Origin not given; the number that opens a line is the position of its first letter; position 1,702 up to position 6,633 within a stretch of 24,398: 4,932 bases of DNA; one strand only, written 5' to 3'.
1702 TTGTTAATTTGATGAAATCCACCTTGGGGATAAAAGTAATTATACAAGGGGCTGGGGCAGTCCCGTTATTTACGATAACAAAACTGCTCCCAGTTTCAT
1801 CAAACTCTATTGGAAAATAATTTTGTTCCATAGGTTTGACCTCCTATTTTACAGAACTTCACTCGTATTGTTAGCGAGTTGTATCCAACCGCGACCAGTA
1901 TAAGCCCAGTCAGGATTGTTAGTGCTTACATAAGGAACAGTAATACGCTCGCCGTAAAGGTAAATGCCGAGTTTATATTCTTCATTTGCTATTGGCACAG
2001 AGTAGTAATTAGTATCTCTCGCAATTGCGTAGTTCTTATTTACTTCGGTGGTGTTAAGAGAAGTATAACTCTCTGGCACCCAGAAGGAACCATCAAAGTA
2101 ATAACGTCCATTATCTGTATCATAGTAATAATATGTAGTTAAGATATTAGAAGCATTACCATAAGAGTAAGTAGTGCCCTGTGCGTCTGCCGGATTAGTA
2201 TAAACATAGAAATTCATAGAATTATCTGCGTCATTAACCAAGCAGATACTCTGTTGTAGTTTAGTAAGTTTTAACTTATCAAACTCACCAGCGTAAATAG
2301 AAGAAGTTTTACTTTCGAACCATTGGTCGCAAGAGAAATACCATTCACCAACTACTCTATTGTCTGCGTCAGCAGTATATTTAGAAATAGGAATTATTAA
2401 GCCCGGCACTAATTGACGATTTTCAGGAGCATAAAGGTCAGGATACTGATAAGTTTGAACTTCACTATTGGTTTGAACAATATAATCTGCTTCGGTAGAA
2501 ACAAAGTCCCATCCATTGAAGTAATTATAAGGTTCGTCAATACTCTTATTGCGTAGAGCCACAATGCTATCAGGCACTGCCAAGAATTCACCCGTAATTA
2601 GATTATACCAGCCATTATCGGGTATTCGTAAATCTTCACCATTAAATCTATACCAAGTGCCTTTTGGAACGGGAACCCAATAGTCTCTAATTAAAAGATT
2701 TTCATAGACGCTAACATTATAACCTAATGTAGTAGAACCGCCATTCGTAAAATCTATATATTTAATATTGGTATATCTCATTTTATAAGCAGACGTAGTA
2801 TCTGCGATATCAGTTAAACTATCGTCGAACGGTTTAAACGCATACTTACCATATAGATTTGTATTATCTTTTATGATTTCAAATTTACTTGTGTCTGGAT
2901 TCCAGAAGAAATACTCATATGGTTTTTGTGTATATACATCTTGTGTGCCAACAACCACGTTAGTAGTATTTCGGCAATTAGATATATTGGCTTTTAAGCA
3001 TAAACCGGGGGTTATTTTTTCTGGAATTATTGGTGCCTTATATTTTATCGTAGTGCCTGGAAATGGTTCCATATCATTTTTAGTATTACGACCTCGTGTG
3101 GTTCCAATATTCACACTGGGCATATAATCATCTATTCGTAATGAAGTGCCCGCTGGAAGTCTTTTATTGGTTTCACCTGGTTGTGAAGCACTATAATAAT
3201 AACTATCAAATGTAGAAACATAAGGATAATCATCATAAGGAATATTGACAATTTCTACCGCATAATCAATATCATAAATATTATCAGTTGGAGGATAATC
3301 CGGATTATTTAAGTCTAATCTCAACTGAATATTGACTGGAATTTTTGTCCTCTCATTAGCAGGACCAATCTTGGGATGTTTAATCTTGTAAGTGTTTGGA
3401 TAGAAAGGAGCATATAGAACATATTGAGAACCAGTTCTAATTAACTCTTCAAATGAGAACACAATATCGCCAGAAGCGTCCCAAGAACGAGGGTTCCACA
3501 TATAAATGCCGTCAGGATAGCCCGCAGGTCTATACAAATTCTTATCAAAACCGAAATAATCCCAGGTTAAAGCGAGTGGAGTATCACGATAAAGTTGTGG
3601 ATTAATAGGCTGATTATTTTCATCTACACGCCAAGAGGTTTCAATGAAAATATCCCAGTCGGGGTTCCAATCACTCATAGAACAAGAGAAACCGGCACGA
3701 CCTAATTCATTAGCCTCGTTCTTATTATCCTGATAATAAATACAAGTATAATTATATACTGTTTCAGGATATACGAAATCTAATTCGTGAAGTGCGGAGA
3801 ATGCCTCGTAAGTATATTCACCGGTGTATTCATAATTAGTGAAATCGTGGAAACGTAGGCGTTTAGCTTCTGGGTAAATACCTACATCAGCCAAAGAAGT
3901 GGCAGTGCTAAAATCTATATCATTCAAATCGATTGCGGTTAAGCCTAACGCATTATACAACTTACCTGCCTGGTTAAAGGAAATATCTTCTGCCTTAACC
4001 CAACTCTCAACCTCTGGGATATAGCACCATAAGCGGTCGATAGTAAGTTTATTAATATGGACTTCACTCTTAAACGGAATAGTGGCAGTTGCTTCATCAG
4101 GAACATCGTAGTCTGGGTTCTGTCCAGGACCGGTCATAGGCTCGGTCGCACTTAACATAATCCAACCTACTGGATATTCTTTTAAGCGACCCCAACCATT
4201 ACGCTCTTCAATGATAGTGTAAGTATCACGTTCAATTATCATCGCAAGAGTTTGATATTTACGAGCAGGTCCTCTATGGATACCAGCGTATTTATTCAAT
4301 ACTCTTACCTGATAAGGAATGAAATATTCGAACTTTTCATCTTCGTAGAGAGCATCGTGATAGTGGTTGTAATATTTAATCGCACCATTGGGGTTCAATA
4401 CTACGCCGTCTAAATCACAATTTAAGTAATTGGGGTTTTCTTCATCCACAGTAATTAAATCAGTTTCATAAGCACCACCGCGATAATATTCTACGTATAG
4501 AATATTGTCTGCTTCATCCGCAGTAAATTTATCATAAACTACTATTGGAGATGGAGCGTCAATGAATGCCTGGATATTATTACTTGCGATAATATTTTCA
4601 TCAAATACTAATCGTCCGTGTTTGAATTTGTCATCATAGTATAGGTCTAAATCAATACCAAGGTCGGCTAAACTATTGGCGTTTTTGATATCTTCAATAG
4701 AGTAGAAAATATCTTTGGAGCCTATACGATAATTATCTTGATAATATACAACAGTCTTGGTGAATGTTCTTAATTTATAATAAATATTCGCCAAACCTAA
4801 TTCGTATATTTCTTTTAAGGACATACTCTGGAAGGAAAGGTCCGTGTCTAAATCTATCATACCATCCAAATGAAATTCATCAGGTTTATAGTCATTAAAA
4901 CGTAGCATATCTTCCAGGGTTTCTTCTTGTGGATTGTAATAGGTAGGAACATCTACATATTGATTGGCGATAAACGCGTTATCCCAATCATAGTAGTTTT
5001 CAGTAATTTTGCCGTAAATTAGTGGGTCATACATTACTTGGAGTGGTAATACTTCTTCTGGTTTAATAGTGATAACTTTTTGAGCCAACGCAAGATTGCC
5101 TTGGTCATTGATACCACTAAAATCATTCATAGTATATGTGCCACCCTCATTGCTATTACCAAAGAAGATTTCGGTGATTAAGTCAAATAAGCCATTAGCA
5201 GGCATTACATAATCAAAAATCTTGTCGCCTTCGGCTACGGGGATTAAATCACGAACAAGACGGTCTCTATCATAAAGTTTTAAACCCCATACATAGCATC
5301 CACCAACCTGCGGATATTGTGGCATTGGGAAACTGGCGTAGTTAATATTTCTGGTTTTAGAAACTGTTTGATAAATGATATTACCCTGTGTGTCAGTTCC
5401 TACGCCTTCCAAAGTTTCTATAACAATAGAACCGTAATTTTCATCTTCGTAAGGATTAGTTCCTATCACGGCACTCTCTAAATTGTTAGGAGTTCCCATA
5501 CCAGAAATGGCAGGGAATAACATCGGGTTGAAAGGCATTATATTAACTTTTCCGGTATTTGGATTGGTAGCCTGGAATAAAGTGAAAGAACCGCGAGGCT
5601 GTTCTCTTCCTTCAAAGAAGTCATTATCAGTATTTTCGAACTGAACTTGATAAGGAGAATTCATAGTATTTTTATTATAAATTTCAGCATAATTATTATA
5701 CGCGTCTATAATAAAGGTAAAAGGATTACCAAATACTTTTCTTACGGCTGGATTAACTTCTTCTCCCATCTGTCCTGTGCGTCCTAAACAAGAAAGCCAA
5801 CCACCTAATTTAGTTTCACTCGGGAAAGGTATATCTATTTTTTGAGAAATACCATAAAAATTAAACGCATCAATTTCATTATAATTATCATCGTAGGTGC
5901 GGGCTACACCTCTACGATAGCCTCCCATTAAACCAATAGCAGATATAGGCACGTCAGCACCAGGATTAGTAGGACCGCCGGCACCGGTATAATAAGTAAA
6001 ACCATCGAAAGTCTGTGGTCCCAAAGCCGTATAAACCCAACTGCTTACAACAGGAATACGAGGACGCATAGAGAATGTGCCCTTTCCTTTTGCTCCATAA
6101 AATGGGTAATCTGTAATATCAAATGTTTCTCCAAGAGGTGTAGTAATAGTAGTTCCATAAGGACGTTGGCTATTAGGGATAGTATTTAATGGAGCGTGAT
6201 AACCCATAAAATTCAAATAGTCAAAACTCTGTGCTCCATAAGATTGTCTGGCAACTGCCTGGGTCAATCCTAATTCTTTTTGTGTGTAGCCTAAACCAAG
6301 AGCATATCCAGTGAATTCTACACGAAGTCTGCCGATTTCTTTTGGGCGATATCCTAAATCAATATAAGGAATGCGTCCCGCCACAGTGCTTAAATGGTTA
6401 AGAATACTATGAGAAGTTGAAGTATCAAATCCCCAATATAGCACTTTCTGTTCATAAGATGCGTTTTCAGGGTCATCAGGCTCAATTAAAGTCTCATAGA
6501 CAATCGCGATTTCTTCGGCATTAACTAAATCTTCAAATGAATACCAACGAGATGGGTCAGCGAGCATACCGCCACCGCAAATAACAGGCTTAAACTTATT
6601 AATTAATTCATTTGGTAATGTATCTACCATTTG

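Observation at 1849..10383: Giant 2,844-aa ORF (35% of a 24.3-kb phage genome) built on a distal-tail-protein N-terminus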

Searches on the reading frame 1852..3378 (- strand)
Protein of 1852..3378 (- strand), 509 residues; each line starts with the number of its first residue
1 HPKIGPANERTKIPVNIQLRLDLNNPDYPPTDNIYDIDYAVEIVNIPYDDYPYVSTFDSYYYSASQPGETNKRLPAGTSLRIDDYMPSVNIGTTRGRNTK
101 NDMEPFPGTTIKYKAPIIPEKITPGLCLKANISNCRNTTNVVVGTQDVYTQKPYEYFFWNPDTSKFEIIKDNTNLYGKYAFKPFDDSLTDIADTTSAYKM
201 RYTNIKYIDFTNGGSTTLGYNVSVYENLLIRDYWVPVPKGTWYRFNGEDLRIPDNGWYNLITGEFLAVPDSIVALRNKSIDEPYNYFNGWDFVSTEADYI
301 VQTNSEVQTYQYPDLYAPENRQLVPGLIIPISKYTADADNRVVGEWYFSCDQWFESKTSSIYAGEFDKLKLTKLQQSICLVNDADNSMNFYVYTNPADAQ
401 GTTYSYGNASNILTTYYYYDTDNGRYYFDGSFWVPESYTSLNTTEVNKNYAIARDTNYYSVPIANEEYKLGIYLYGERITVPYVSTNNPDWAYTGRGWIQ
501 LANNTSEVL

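Call 72: search_protein_families(library=pfam, proteins=[window:1852-3378:-], max_evalue=5)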
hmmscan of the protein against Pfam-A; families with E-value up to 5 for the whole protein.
window:1852-3378:- (509 aa): 2 families
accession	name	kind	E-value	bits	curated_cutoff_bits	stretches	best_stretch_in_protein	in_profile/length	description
PF22483.2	Mu-transpos_C_2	-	0.0085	16.2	27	1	442-481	12-51/73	Mu transposase, C-terminal domain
PF14627.12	DUF4453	-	0.41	11.2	26.1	1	483-501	78-96/109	Domain of unknown function (DUF4453)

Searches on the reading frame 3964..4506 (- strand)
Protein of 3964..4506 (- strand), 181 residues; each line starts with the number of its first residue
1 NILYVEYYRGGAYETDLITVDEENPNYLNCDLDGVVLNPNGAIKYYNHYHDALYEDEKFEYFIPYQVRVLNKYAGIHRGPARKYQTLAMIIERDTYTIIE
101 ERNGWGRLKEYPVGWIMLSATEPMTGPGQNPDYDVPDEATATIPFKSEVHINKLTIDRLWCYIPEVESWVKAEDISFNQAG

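Call 72: search_protein_families(library=pfam, proteins=[window:3964-4506:-], max_evalue=5)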
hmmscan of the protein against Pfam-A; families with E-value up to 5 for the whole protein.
window:3964-4506:- (181 aa): 0 families
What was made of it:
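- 3979..4503 (-): aa 1961-2135: highly conserved SH3b-like region. No Pfam SH3 hit in this copy (call 72).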

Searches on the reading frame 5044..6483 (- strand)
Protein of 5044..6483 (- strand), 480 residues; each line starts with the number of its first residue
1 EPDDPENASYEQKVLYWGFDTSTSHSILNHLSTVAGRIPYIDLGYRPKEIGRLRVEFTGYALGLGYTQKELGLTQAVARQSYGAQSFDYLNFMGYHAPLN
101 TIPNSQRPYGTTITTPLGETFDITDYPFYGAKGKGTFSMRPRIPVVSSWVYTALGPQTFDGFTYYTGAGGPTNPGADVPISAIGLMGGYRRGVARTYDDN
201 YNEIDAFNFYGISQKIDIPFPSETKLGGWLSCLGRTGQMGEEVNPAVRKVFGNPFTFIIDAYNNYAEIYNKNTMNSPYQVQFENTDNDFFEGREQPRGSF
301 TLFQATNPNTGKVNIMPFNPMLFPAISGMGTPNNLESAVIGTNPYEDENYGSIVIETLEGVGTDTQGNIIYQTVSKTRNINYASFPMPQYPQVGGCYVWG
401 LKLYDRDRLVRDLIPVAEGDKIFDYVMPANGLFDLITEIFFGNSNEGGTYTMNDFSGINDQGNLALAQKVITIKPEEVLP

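Call 72: search_protein_families(library=pfam, proteins=[window:5044-6483:-], max_evalue=5)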
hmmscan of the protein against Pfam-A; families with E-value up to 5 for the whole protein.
window:5044-6483:- (480 aa): 0 families
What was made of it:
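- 5044..6483 (-): aa 1301-1780: module B (480 aa); its C-terminal ~60 aa are homologous to module A; fold unknown. No Pfam hit (call 72).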
